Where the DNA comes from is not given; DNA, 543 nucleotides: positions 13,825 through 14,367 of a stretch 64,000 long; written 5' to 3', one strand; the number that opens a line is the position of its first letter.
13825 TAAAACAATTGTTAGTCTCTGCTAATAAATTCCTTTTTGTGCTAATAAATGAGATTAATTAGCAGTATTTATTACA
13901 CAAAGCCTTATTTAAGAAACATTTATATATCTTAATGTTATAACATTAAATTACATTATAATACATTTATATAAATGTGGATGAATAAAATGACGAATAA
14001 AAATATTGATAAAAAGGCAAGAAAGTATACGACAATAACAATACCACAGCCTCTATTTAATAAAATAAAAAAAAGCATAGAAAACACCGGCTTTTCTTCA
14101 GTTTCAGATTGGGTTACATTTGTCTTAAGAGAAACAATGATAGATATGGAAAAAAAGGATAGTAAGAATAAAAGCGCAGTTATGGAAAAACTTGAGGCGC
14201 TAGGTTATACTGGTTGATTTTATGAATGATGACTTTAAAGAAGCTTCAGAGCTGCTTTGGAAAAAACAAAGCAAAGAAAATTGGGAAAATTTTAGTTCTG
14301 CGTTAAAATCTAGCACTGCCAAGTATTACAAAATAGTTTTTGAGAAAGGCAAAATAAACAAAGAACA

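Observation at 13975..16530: RHH regulator carries the same C-terminal peptide as the co-operonic CysD-like enzyme, next to a CysN/EF-1alpha-like GTPase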

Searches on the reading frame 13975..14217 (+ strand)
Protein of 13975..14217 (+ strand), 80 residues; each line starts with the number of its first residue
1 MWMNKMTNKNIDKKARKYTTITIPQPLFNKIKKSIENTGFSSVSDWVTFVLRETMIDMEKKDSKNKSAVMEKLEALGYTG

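Call 3: search_protein_families(library=pfam, proteins=[window:13975-14217:+], max_evalue=0.01)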
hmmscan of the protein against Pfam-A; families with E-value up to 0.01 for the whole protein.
window:13975-14217:+ (80 aa): 1 family
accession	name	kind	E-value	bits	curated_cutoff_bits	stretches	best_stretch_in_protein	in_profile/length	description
PF06798.17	PrkA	-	0.0087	16.2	25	1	10-79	189-245/255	PrkA serine protein kinase C-terminal domain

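Call 4: search_protein_families(library=ncbifam, proteins=[window:13975-14217:+], max_evalue=0.01)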
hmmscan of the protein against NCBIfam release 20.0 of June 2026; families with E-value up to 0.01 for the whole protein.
window:13975-14217:+ (80 aa): 1 family
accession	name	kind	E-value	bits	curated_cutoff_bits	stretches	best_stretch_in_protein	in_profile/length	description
NF001884.0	PRK00630.1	subfamily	0.0026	17.8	119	1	20-67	14-62/148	nickel responsive regulator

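Call 7: find_homologous_proteins(query=window:13975-14217:+, max_evalue=0.01)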
Query window:13975-14217:+ (80 aa): 96 proteins with E <= 0.01 among 96 candidates.
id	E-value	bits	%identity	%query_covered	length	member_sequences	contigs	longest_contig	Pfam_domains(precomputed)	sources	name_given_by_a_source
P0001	1.7e-38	147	92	98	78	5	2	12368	-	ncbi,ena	-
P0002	6.6e-34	133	88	94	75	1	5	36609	-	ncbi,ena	-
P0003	1.2e-33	132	87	94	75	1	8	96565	-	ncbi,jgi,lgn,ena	jgi:metal-responsive CopG/Arc/MetJ family transcriptional regulator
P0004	2.0e-32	128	91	84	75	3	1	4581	-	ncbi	-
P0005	2.4e-32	128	85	94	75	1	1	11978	-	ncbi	ncbi:MAG: hypothetical protein QXD23_01765 [Candidatus Micrarchaeaceae archaeon]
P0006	2.8e-30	121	80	94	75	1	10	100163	-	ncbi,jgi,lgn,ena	jgi:Arc/MetJ-type ribon-helix-helix transcriptional regulator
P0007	3.2e-30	121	80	94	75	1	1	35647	-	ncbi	ncbi:MAG: CopG family transcriptional regulator [Candidatus Micrarchaeia archaeon]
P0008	3.6e-29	118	77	94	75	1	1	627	-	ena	-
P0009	2.1e-28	115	76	94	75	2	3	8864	-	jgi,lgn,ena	jgi:metal-responsive CopG/Arc/MetJ family transcriptional regulator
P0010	1.2e-26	110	73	94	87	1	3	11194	-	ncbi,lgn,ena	-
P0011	1.7e-26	109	73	94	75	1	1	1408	-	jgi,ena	-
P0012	8.3e-25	104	76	88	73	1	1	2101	-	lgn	-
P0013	2.4e-24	102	77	83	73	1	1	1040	-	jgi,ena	-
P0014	4.4e-24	102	79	83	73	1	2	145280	-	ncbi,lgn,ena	-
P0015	2.0e-22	96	70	90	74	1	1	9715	-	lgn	-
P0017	1.3e-21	94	69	94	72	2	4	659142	-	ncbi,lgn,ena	-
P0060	2.9e-18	83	60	91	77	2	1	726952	-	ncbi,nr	ncbi:MAG: CopG family transcriptional regulator [Candidatus Micrarchaeota archaeon]|nr:CopG family t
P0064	8.7e-18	82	67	80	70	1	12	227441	-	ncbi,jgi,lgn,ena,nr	ncbi:MAG: ribbon-helix-helix domain-containing protein [Candidatus Marsarchaeota archaeon]|jgi:Arc/M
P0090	8.8e-15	72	59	79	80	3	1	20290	-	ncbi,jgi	ncbi:MAG: ribbon-helix-helix domain-containing protein [Candidatus Micrarchaeia archaeon]|jgi:Arc/Me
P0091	9.4e-15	72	55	85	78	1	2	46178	-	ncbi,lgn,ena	-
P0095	2.6e-13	67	44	95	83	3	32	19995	-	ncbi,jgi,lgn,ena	jgi:Arc/MetJ-type ribon-helix-helix transcriptional regulator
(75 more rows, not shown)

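Call 9: find_encoding_contigs(protein=P0017, flank=6000, max_places=2)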
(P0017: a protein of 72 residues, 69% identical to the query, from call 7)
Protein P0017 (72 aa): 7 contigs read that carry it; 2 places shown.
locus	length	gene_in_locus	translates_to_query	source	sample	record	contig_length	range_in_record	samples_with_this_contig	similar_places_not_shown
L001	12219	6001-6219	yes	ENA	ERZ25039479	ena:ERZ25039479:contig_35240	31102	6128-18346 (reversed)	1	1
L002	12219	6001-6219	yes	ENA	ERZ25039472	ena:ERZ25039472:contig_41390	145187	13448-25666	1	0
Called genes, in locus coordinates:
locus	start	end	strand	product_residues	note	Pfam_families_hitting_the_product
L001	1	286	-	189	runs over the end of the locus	PF01193:RNA_pol_L, PF01000:RNA_pol_A_bac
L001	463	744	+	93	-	PF05239:PRC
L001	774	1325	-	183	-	PF22769:DCD, PF00692:dUTPase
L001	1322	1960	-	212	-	PF13521:AAA_28, PF02223:Thymidylate_kin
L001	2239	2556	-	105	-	-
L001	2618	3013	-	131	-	PF01201:Ribosomal_S8e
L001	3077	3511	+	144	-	-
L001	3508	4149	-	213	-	PF02732:ERCC4, PF00633:HHH (faint), PF12826:HHH_2, PF14520:HHH_5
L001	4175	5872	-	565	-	PF08915:tRNA-Thr_ED, PF00587:tRNA-synt_2b, PF03129:HGTP_anticodon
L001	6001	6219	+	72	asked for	-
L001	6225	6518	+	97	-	-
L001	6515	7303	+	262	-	PF01507:PAPS_reduct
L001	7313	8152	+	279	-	PF07460:NUMOD3, PF03852:Vsr, PF04480:DUF559 (weak)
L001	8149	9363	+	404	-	PF00009:GTP_EFTU, PF01926:MMR_HSR1 (faint), PF22594:GTP-eEF1A_C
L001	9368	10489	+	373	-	PF00534:Glycos_transf_1, PF13692:Glyco_trans_1_4, PF13524:Glyco_trans_1_2 (weak)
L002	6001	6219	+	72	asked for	-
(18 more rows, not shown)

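Call 10: find_encoding_contigs(protein=P0064, flank=6000, max_places=2)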
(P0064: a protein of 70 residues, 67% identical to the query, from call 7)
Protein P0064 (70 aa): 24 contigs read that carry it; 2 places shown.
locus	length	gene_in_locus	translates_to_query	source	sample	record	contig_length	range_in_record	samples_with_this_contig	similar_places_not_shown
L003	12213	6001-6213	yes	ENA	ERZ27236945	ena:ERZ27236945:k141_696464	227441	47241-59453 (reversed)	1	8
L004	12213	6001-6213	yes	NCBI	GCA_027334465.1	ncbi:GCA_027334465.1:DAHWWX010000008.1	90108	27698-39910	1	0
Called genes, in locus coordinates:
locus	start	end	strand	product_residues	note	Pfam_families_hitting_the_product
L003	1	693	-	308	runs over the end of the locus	PF01384:PHO4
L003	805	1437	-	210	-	PF01865:PhoU_div (faint)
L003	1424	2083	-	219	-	PF02732:ERCC4, PF00633:HHH (faint), PF12826:HHH_2, PF14520:HHH_5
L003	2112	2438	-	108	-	PF01329:Pterin_4a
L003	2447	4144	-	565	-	PF08915:tRNA-Thr_ED, PF00587:tRNA-synt_2b, PF03129:HGTP_anticodon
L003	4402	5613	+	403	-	PF12323:HTH_OrfB_IS605 (weak), PF01385:OrfB_IS605, PF07282:Cas12f1-like_TNB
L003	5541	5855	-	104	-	-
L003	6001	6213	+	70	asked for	-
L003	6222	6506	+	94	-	-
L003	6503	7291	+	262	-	PF01507:PAPS_reduct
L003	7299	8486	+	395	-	PF00009:GTP_EFTU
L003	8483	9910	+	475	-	PF01663:Phosphodiest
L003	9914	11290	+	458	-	PF02878:PGM_PMM_I, PF02879:PGM_PMM_II, PF02880:PGM_PMM_III, PF00408:PGM_PMM_IV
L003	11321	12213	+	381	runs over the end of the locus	PF01370:Epimerase, PF16363:GDP_Man_Dehyd, PF02719:Polysacc_synt_2 (faint)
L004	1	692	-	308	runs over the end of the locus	PF01384:PHO4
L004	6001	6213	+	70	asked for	-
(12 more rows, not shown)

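Call 11: find_encoding_contigs(protein=P0060, flank=6000, max_places=2)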
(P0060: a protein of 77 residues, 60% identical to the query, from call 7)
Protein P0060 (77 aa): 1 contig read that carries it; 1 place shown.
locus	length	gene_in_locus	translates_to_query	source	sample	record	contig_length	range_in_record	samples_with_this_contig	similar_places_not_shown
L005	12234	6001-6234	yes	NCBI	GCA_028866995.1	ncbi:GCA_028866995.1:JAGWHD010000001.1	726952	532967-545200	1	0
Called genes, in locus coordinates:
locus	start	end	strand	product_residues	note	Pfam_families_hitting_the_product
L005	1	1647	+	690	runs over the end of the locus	-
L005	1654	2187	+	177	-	-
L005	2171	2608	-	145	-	PF01870:Hjc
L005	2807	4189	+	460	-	PF13662:Toprim_4 (weak)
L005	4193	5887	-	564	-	PF08915:tRNA-Thr_ED, PF00587:tRNA-synt_2b, PF03129:HGTP_anticodon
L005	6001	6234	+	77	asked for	-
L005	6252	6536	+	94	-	-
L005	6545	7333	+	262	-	PF01507:PAPS_reduct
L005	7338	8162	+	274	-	PF00961:LAGLIDADG_1, PF14528:LAGLIDADG_3 (faint)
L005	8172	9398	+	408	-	PF00009:GTP_EFTU, PF01926:MMR_HSR1 (faint), PF22594:GTP-eEF1A_C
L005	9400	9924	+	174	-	PF08242:Methyltransf_12 (weak), PF13489:Methyltransf_23, PF08241:Methyltransf_11, PF08003:Methyltransf_9, PF13649:Methyltransf_25 (weak), PF13847:Methyltransf_31 (weak)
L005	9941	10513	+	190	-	PF13580:SIS_2, PF01380:SIS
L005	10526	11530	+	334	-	PF00288:GHMP_kinases_N, PF08544:GHMP_kinases_C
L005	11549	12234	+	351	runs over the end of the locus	PF00534:Glycos_transf_1, PF13692:Glyco_trans_1_4, PF13524:Glyco_trans_1_2 (weak)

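Call 18: find_encoding_contigs(protein=P0095, flank=5000, max_places=2)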
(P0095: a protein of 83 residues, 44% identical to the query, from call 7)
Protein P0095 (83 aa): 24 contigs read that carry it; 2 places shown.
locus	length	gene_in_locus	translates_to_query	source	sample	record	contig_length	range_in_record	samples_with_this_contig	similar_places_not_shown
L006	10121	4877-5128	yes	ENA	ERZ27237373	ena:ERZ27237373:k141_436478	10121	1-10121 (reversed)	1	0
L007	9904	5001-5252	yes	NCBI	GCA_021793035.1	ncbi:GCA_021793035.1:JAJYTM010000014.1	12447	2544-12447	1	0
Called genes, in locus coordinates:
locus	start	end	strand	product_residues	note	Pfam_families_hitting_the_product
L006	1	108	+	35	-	?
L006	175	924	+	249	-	PF00561:Abhydrolase_1, PF12146:Hydrolase_4 (weak), PF12697:Abhydrolase_6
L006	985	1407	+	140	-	PF01451:LMWPc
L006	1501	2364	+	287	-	-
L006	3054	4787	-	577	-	PF06325:PrmA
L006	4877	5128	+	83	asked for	-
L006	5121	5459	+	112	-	-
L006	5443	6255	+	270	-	PF01507:PAPS_reduct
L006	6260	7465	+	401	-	PF00009:GTP_EFTU, PF22594:GTP-eEF1A_C (weak)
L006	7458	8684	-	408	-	PF20706:GT4-conflict, PF00534:Glycos_transf_1, PF13692:Glyco_trans_1_4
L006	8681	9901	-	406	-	PF00884:Sulfatase (weak), PF01663:Phosphodiest (faint)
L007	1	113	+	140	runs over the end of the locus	PF01451:LMWPc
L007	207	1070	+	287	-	-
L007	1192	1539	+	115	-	-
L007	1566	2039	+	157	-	PF00293:NUDIX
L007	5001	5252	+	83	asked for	-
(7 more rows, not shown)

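Call 19: find_encoding_contigs(protein=P0090, flank=5000, max_places=1)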
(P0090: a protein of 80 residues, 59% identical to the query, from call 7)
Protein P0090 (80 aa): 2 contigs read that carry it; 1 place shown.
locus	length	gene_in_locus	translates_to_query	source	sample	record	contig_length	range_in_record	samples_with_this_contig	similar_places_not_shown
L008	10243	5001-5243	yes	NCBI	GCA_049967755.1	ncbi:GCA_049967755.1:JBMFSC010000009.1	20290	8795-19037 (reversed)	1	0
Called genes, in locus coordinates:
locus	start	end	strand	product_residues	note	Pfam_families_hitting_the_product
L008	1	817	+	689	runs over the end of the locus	?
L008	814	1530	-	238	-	PF13385:Laminin_G_3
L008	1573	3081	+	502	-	PF00528:BPD_transp_1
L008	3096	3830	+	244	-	PF00005:ABC_tran, PF13304:AAA_21 (faint)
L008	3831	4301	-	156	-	PF09821:AAA_assoc_C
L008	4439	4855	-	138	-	-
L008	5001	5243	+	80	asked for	-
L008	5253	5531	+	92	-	-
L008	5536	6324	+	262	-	PF01507:PAPS_reduct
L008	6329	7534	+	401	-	PF00009:GTP_EFTU, PF22594:GTP-eEF1A_C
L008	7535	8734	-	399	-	PF00884:Sulfatase (weak)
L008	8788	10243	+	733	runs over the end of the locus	-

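Call 20: find_encoding_contigs(protein=P0091, flank=5000, max_places=1)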
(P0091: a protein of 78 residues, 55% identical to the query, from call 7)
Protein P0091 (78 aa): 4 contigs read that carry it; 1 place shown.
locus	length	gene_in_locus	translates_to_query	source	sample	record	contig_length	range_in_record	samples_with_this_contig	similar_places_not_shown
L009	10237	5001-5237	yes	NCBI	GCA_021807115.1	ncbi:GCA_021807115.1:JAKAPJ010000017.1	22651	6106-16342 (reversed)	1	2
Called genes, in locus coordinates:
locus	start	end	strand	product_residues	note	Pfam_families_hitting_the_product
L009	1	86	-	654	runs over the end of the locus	PF17214:KH_TffA, PF00753:Lactamase_B, PF12706:Lactamase_B_2 (weak), PF16661:Lactamase_B_6, PF10996:Beta-Casp, PF07521:RMMBL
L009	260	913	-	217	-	PF00227:Proteasome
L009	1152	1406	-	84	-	PF01938:TRAM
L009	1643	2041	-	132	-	-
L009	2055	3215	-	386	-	PF08271:Zn_Ribbon_TF, PF00382:TFIIB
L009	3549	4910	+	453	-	PF00892:EamA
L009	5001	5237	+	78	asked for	-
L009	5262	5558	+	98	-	-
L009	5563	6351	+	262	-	PF01507:PAPS_reduct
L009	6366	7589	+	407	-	PF00009:GTP_EFTU, PF01926:MMR_HSR1 (faint), PF03144:GTP_EFTU_D2 (weak), PF22594:GTP-eEF1A_C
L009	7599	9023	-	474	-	PF01663:Phosphodiest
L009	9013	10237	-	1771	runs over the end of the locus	PF23414:Beta-prop_EML_2 (faint), PF23381:Beta-prop_IFT122_1st (faint), PF25174:Beta-prop_THOC3 (weak)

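Call 61: search_protein_representatives(alignment_id=A3)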
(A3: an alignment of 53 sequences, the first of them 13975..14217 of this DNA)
Query: 53 sequences, 75 profile positions. Proteins with E-value up to 0.001 (for the whole library): 1196; up to 1e-10: 181; up to 1e-30: 1. The best 150 are listed.
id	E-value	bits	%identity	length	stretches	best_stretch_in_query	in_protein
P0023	3.2e-32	126.3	-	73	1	3-74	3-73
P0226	1.0e-29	118.3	-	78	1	5-74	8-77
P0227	9.3e-26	105.6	-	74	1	2-74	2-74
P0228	1.4e-25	105.0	-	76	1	2-74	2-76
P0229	2.2e-24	101.2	-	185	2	8-74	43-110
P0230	1.1e-23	98.9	-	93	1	4-74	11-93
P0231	3.9e-22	93.9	-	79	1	6-74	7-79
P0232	1.4e-21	92.1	-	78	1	4-74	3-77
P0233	2.3e-21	91.5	-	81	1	4-74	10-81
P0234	5.1e-21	90.4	-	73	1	7-74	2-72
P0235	1.0e-20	89.4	-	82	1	5-56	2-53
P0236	1.1e-20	89.3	-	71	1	8-74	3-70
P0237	4.0e-20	87.5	-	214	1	7-74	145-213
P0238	2.4e-19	85.0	-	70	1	7-74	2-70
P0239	2.8e-19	84.8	-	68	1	8-74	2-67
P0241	7.5e-19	83.4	-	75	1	8-74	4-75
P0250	1.3e-16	76.3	-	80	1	6-74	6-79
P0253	3.1e-16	75.0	-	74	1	9-74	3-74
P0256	5.1e-16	74.4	-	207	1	2-74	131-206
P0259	8.9e-16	73.6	-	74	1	11-74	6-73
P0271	5.2e-15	71.1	-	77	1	7-74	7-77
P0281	1.3e-14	69.9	-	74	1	7-74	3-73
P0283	1.6e-14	69.6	-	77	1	23-74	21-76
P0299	5.0e-14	68.0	-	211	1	9-74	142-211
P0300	5.1e-14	67.9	-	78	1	3-74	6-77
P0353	4.2e-12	61.8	-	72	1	13-74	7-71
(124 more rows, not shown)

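Call 64: find_encoding_contigs(protein=P0283, flank=5000, max_places=3)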
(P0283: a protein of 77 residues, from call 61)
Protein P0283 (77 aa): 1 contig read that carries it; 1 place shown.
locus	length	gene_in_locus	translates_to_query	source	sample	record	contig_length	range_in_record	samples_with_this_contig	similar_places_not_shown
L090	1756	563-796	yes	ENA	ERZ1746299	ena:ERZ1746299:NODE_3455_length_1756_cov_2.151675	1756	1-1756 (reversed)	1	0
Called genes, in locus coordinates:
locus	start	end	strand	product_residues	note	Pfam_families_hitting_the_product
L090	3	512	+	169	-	?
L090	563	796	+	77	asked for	-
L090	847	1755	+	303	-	?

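Call 65: list_cluster_members(proteins=[P0232, P0237, P0250, P0259, P0271, P0281, P0300, P0353, P0241, P0253])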
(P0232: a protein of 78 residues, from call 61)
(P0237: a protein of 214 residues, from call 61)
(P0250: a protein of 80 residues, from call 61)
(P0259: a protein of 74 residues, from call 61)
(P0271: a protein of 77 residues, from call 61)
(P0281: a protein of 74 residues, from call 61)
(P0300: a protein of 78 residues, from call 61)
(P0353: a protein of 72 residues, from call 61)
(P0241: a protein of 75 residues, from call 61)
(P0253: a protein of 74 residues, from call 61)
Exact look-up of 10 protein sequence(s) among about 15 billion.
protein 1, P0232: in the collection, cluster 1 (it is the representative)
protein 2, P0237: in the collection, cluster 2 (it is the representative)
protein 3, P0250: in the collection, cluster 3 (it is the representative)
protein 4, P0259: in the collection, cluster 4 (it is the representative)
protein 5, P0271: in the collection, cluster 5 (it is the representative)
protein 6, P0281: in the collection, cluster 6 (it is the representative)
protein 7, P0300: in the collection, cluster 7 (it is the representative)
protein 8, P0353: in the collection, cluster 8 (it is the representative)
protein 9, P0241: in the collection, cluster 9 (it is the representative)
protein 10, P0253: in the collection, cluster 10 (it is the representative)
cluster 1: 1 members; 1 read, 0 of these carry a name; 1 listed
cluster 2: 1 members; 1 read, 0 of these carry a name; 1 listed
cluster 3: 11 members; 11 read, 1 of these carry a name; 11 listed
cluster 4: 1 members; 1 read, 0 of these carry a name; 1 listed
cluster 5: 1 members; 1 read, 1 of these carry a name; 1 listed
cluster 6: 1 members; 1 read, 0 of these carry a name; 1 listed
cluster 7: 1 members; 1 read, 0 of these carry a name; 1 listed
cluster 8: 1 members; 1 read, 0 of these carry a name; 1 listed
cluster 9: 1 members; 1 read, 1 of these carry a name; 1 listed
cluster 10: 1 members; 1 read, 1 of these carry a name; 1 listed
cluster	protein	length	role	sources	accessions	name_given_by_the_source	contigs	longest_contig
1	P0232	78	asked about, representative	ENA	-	-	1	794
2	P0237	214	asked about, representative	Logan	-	-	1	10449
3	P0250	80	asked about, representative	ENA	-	-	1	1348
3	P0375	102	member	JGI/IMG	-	hypothetical protein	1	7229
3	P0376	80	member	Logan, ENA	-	-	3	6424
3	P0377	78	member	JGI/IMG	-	-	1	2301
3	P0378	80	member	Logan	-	-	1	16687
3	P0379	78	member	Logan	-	-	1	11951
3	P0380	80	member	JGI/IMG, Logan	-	-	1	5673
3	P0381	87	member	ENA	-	-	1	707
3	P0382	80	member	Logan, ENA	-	-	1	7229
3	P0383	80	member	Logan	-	-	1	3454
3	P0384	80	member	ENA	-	-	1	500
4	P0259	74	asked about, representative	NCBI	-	-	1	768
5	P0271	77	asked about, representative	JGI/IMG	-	metal-responsive CopG/Arc/MetJ family transcriptional regulator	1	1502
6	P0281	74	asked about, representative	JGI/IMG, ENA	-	-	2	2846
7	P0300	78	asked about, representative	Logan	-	-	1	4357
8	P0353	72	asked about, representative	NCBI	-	-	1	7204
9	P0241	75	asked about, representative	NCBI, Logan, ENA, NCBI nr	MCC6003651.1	MAG: ribbon-helix-helix domain-containing protein [Thermofilum sp.] | ribbon-helix-helix domain-containing protein [Thermofilum sp.]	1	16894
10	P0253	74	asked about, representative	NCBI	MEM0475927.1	MAG: ribbon-helix-helix domain-containing protein [Candidatus Norongarragalinales ...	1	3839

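Call 66: search_protein_families(library=pfam, proteins=[L090:847-1755:+, L090:3-512:+, P0237, P0229, P0256, P0299], max_evalue=0.001)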
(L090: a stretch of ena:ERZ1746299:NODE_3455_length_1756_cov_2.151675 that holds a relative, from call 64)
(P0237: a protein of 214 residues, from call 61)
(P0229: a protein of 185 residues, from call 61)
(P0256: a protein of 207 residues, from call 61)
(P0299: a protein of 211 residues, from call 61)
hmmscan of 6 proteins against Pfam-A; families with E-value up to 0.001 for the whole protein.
L090:847-1755:+ (303 aa): 2 families
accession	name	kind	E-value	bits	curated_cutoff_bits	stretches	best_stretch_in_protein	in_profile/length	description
PF01747.23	ATP-sulfurylase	-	4e-63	213.1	24.3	1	166-303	2-139/212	ATP-sulfurylase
PF14306.12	PUA_2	-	4.5e-50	169.8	27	1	4-158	2-158/159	PUA-like domain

L090:3-512:+ (169 aa): 1 family
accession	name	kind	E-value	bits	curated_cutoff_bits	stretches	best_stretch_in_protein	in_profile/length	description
PF07282.18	Cas12f1-like_TNB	-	5e-19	68.7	26.3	1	73-138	1-60/60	Cas12f1-like, TNB domain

P0237 (214 aa): 1 family
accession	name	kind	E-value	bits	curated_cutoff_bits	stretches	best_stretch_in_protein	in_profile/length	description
PF24434.1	DUF7557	-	0.00096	19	25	1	6-43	2-38/45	Family of unknown function (DUF7557)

P0229 (185 aa): 6 families
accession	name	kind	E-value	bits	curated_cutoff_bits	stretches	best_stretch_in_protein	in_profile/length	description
PF01402.27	RHH_1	-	2.8e-06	27.5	20.5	0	4-36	1-33/39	Ribbon-helix-helix protein, copG family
PF25041.1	UFL1_C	-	4.3e-06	26.9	24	0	58-107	55-105/112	E3 UFM1-protein ligase 1 C-terminal domain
PF12441.14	CopG_antitoxin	-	0.00013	23.1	28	0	5-36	45-76/79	CopG antitoxin of type II toxin-antitoxin system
PF20605.4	Antitox_RHH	-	0.00018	22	27.2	1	13-34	15-36/50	Antitoxin-like ribbon-helix-helix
PF23807.1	RHH_10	-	0.00019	22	27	1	7-35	28-56/84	Ribbon-helix-helix protein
PF22513.2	FitA-like_RHH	-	0.00028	21.2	27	0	9-30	8-29/39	Antitoxin FitA-like, ribbon-helix-helix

P0256 (207 aa): 1 family
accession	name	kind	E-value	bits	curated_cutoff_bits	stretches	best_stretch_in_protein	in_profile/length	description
PF24434.1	DUF7557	-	2.1e-07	30.7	25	1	4-41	2-38/45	Family of unknown function (DUF7557)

P0299 (211 aa): 1 family
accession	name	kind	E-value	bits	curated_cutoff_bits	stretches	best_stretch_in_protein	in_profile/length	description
PF23807.1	RHH_10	-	0.00034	21.3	27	0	3-36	25-58/84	Ribbon-helix-helix protein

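Call 67: find_encoding_contigs(protein=P0241, flank=6000, max_places=2)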
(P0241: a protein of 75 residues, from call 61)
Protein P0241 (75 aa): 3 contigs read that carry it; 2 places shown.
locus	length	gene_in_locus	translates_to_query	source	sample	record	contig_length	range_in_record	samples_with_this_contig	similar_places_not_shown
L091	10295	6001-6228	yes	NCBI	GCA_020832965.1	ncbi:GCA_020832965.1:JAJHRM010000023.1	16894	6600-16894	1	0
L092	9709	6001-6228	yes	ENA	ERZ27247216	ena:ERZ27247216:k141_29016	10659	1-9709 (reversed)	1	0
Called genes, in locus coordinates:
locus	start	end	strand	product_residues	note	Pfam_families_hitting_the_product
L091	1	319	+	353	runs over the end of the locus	PF01370:Epimerase, PF04321:RmlD_sub_bind (faint), PF16363:GDP_Man_Dehyd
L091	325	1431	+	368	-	PF01041:DegT_DnrJ_EryC1, PF00155:Aminotran_1_2, PF00266:Aminotran_5 (weak), PF01053:Cys_Met_Meta_PP (weak), PF01212:Beta_elim_lyase (weak)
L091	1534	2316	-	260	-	PF00483:NTP_transferase, PF12804:NTP_transf_3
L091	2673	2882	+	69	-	-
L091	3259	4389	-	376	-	PF00884:Sulfatase, PF01663:Phosphodiest (faint)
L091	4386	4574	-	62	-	-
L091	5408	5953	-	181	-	PF01583:APS_kinase, PF20720:nSTAND3 (weak), PF08433:KTI12, PF13238:AAA_18 (weak), PF13671:AAA_33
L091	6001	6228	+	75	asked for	-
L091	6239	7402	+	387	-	PF14306:PUA_2, PF01747:ATP-sulfurylase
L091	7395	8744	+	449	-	PF01663:Phosphodiest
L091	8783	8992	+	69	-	-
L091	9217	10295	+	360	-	?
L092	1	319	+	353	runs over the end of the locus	PF01370:Epimerase, PF04321:RmlD_sub_bind (faint), PF16363:GDP_Man_Dehyd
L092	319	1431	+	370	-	PF01041:DegT_DnrJ_EryC1, PF00266:Aminotran_5 (weak), PF00155:Aminotran_1_2, PF01053:Cys_Met_Meta_PP (weak), PF01212:Beta_elim_lyase (weak)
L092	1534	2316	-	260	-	PF00483:NTP_transferase, PF12804:NTP_transf_3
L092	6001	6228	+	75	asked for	-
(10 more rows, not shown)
